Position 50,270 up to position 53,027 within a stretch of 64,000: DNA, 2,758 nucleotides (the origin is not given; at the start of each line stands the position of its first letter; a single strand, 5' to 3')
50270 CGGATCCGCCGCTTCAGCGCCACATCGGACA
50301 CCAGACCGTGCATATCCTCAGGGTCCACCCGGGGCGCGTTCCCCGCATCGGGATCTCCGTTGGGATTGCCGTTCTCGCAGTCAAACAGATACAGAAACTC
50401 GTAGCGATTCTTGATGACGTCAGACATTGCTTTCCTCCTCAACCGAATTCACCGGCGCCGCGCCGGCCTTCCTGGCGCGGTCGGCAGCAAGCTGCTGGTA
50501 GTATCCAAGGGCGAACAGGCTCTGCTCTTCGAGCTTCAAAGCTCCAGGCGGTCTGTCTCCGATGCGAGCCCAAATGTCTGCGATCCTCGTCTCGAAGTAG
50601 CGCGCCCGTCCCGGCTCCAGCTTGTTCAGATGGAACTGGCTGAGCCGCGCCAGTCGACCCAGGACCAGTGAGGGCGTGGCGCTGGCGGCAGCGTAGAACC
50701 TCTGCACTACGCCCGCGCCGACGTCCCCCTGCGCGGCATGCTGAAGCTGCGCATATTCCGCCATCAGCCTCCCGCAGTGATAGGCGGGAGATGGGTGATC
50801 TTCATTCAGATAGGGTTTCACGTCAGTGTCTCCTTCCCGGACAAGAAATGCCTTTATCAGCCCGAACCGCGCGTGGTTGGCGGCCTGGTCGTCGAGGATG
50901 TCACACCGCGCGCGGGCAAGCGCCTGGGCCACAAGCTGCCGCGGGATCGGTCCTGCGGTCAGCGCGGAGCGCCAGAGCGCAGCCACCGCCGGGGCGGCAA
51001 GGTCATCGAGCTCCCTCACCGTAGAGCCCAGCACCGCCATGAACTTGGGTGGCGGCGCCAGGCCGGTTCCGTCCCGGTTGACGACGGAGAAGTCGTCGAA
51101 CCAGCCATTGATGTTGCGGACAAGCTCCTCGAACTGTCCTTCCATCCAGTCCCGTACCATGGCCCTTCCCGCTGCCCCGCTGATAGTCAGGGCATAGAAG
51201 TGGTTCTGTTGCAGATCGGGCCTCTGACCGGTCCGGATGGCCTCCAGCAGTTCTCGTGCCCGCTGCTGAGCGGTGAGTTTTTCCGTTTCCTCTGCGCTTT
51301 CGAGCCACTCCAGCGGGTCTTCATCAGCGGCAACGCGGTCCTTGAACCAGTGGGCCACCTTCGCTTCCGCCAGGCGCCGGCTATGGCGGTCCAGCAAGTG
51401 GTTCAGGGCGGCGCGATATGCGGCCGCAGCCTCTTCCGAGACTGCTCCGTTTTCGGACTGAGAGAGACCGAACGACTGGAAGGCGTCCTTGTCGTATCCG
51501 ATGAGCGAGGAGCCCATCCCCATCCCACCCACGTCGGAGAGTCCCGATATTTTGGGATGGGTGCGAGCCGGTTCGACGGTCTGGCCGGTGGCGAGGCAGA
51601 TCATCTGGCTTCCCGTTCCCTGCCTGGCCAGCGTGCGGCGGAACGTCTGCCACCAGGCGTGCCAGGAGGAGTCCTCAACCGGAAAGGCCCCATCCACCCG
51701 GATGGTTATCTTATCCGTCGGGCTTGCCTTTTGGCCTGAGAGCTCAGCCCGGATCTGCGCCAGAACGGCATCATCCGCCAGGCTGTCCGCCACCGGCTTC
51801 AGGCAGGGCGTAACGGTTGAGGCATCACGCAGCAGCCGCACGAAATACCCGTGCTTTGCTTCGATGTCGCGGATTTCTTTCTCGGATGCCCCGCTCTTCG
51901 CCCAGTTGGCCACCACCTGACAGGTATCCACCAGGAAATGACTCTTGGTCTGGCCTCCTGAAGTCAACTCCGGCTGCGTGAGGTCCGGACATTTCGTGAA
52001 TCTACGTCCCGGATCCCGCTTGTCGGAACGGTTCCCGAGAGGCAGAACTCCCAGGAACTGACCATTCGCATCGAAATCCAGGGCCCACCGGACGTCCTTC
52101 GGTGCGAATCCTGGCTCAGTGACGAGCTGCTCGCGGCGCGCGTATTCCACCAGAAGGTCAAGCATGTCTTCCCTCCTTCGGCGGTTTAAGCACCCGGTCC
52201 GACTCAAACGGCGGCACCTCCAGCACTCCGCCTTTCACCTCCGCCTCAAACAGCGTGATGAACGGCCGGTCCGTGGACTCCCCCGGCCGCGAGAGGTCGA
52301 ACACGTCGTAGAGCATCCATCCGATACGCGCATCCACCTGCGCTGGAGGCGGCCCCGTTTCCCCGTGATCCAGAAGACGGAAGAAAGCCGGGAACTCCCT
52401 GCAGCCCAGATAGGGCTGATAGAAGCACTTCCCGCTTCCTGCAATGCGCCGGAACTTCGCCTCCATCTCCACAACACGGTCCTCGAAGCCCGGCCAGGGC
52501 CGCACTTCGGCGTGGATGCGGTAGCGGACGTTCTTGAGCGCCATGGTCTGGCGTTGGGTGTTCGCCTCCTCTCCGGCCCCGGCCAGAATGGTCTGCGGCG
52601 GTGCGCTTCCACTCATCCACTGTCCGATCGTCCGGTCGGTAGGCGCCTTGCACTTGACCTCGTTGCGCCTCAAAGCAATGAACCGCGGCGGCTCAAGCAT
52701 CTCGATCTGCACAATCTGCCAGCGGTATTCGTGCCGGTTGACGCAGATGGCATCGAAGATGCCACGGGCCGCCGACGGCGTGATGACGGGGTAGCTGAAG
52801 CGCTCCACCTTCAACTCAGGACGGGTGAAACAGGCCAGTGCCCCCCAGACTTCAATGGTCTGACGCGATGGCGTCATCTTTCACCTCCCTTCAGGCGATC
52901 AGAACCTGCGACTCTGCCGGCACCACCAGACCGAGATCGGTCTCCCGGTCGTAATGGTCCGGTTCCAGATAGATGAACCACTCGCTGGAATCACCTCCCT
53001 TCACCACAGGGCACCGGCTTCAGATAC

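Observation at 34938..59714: Composite type III-B plus type I-C CRISPR-Cas locus with two inverted arrays sharing one repeat and duplicated leaders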

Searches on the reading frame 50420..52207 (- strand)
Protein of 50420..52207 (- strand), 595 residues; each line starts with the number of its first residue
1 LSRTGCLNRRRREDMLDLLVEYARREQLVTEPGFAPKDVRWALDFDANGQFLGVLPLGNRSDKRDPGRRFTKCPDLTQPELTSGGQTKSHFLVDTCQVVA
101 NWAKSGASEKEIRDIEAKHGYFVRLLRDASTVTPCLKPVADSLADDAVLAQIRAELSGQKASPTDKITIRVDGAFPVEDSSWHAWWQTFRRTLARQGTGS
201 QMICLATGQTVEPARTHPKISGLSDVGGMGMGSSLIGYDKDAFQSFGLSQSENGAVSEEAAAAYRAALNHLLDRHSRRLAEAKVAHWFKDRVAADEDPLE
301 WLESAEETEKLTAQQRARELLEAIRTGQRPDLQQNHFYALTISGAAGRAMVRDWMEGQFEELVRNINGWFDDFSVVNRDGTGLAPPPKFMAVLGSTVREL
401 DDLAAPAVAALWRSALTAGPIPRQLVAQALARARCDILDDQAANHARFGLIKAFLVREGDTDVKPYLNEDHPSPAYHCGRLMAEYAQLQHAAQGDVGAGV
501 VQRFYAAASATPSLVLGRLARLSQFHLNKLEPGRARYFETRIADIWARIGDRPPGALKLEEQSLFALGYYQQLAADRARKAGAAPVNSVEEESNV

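Call 6: search_protein_families(library=ncbifam, proteins=[window:50420-52207:-])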
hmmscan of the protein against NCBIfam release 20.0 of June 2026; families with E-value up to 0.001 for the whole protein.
window:50420-52207:- (595 aa): 1 family
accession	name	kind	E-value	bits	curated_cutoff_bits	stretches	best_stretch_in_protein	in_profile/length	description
TIGR01863.1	cas_Csd1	equivalog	9.1e-87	291.9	218.65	1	18-580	3-584/588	type I-C CRISPR-associated protein Cas8c/Csd1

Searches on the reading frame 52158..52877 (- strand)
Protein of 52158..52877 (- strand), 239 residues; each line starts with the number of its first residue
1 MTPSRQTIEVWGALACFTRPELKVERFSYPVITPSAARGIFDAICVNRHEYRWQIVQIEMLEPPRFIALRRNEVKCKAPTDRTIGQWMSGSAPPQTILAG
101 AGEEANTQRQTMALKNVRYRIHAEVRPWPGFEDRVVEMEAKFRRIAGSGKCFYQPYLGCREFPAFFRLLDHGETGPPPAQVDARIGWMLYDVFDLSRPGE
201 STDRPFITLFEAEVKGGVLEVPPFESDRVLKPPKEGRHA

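Call 6: search_protein_families(library=ncbifam, proteins=[window:52158-52877:-])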
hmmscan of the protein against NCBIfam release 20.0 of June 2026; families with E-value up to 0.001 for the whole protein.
window:52158-52877:- (239 aa): 3 families
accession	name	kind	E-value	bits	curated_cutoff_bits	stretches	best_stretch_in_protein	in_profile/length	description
TIGR01876.1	cas_Cas5d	exception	1.6e-30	106.8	85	1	8-228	1-201/203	type I-C CRISPR-associated protein Cas5c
TIGR02593.1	CRISPR_cas5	subfamily_domain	3e-13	49.3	17.8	1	8-45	4-41/43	CRISPR-associated protein Cas5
TIGR02592.1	cas_Cas5h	exception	0.00011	22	97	1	9-164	6-143/241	type I-B CRISPR-associated protein Cas5b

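Call 53: search_solved_structures(query=window:52158-52877:-, max_evalue=0.001, show_alignments=3)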
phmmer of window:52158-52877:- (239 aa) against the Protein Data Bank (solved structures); distinct sequences matched with E-value up to 0.001: 7.
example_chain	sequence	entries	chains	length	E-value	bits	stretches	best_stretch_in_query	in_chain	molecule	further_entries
8g9t_N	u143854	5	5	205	7.7e-42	146.8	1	7-223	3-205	Cas5 | pre-crRNA processing endonuclease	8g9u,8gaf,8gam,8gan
8g9s_N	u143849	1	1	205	2.1e-41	145.3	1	7-223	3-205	Cas5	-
3kg4_A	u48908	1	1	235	1e-39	139.8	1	5-237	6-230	Uncharacterized protein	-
3vzi_A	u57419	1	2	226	6.8e-33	117.4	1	8-224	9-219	Crispr-associated protein Cas5, dvulg subtype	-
7kha_A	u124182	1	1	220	2.9e-32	115.4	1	8-219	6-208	CRISPR-associated protein, CT1134 family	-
8dex_A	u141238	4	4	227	3e-32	115.3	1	8-219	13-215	pre-crRNA processing endonuclease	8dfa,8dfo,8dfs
8dej_A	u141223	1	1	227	6e-32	114.3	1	8-195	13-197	pre-crRNA processing endonuclease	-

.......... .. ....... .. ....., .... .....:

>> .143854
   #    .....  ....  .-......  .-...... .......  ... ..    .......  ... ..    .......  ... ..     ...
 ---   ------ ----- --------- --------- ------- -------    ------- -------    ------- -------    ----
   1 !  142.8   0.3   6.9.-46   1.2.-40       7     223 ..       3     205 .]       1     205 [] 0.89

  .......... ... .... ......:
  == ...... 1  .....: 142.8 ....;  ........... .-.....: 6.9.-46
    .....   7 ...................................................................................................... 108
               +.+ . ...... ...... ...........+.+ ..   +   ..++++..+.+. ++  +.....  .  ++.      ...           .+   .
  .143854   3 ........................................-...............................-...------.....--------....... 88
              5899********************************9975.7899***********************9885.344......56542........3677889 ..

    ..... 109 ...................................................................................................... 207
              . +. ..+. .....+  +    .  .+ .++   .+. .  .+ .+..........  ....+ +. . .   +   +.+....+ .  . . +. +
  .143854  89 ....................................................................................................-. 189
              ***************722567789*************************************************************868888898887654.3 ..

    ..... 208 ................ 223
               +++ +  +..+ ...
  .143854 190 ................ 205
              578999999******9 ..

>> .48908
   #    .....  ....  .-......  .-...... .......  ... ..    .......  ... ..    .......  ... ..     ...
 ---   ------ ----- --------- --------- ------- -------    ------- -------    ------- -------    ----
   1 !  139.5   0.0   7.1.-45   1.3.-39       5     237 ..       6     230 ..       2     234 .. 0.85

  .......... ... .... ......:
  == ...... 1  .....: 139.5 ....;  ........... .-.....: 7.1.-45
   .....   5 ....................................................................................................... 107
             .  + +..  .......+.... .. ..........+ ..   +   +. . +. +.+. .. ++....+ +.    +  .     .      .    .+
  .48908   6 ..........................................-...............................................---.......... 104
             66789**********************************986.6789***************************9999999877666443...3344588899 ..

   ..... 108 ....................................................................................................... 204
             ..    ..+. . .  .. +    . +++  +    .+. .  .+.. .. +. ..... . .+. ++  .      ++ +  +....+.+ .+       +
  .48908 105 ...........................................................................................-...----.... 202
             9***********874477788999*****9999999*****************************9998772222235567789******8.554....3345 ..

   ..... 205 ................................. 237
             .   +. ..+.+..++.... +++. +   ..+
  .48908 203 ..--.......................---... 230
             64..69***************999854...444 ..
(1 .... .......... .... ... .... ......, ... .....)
